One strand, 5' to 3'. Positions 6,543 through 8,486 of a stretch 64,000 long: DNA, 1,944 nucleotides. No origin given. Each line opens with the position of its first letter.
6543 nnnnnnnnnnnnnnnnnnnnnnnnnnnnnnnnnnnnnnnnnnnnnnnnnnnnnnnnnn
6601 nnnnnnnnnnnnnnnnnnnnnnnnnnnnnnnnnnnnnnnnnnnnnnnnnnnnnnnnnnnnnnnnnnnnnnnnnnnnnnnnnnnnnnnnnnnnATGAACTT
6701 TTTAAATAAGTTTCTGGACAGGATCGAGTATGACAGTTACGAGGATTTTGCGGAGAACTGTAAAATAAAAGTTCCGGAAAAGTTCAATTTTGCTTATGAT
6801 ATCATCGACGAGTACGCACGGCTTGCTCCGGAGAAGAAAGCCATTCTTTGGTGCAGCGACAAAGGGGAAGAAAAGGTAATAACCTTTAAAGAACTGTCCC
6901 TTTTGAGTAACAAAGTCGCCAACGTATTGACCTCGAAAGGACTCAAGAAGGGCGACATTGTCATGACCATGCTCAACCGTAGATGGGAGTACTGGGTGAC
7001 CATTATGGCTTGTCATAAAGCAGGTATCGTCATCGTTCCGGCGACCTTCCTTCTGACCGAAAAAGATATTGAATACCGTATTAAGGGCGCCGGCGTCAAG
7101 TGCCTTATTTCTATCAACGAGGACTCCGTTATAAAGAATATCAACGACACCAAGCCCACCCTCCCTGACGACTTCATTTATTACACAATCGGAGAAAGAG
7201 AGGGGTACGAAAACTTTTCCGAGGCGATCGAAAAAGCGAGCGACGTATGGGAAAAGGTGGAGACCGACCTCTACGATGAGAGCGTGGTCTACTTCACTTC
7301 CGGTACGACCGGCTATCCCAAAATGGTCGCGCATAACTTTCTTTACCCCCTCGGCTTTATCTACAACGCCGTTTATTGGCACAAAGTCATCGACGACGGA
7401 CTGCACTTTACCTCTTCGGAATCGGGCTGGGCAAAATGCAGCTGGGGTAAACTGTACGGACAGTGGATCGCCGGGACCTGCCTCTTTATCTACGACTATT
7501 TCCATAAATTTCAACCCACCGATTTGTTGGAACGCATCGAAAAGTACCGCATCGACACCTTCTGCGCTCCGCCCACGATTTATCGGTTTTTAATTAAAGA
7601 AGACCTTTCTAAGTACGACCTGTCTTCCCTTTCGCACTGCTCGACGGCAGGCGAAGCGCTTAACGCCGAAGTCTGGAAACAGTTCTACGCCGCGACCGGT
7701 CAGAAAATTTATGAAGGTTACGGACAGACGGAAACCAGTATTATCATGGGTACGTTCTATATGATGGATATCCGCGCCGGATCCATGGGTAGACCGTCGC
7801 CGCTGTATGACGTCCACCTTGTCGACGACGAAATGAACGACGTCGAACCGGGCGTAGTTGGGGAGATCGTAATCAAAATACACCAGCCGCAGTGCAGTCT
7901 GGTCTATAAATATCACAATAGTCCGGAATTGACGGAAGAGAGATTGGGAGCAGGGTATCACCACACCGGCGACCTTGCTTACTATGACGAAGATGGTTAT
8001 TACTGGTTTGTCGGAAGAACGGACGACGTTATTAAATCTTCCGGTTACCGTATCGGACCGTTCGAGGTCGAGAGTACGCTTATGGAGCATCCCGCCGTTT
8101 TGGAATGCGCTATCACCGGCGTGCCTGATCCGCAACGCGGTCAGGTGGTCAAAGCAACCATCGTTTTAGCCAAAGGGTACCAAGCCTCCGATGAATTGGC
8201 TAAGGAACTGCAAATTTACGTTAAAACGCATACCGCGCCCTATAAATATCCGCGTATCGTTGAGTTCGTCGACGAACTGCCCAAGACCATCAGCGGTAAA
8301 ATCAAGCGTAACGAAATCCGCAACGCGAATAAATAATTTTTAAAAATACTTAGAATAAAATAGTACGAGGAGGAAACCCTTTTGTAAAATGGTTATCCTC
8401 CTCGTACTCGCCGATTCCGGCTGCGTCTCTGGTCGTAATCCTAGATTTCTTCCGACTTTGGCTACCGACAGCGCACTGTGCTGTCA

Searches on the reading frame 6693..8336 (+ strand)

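Call 76: search_protein_families(library=pfam, proteins=[window:6693-8336:+], max_evalue=0.00001)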
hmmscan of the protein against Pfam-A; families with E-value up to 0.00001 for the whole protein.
window:6693-8336:+ (547 aa): 2 families
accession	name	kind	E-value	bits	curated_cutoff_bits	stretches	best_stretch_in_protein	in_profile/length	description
PF00501.34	AMP-binding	-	1.3e-66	225.4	29.9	1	40-395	3-375/384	AMP-binding enzyme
PF13193.12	AMP-binding_C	-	3.3e-23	82.8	24.5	1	458-536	1-76/76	AMP-binding enzyme C-terminal domain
